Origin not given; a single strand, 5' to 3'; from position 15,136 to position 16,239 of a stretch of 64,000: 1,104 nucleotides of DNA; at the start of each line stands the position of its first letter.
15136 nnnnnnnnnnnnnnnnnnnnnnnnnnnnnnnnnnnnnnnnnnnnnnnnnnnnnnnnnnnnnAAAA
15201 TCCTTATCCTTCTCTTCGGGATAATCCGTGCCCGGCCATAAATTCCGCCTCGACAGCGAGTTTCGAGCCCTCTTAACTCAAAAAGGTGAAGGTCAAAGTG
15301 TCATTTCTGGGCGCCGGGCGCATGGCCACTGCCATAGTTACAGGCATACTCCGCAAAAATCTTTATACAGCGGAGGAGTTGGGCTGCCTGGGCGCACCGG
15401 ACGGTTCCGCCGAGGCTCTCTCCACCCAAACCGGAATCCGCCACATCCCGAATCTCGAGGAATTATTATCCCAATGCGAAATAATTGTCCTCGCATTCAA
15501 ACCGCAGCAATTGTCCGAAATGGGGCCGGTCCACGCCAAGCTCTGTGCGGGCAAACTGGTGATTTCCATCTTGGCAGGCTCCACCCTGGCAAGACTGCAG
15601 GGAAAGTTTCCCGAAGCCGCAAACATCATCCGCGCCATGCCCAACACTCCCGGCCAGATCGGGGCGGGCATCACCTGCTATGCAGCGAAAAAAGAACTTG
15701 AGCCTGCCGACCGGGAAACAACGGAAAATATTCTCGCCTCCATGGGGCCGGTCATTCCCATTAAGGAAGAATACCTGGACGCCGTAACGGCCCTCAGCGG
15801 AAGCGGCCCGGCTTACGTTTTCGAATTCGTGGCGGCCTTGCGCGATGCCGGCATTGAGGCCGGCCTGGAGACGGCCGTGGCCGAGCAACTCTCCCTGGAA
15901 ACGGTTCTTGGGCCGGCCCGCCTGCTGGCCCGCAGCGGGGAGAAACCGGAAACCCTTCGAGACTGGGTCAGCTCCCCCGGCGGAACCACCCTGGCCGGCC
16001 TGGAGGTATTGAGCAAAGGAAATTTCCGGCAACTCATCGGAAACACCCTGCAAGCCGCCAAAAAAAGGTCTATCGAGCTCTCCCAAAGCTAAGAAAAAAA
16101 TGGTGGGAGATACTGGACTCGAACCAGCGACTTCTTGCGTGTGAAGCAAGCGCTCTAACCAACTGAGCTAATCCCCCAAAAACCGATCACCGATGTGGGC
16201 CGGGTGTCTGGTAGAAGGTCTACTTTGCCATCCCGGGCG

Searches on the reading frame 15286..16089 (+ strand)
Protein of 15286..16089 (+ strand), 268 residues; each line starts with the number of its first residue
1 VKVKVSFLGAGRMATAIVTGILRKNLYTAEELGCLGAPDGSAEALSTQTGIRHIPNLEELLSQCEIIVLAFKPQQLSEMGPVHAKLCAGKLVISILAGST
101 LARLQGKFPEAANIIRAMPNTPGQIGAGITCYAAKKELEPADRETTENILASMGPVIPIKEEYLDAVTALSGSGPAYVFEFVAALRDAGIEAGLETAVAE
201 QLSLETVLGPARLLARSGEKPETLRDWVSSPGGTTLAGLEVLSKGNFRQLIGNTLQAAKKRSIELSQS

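Call 78: search_protein_families(library=pfam, proteins=[window:15286-16089:+], max_evalue=0.00001)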
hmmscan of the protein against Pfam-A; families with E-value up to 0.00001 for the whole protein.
window:15286-16089:+ (268 aa): 2 families
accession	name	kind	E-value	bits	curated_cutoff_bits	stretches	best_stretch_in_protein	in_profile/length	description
PF14748.11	P5CR_dimer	-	5.5e-34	117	25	1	161-265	1-105/105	Pyrroline-5-carboxylate reductase dimerisation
PF03807.23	F420_oxidored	-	2.1e-12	47.9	21.6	1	4-98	1-94/94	NADP oxidoreductase coenzyme F420-dependent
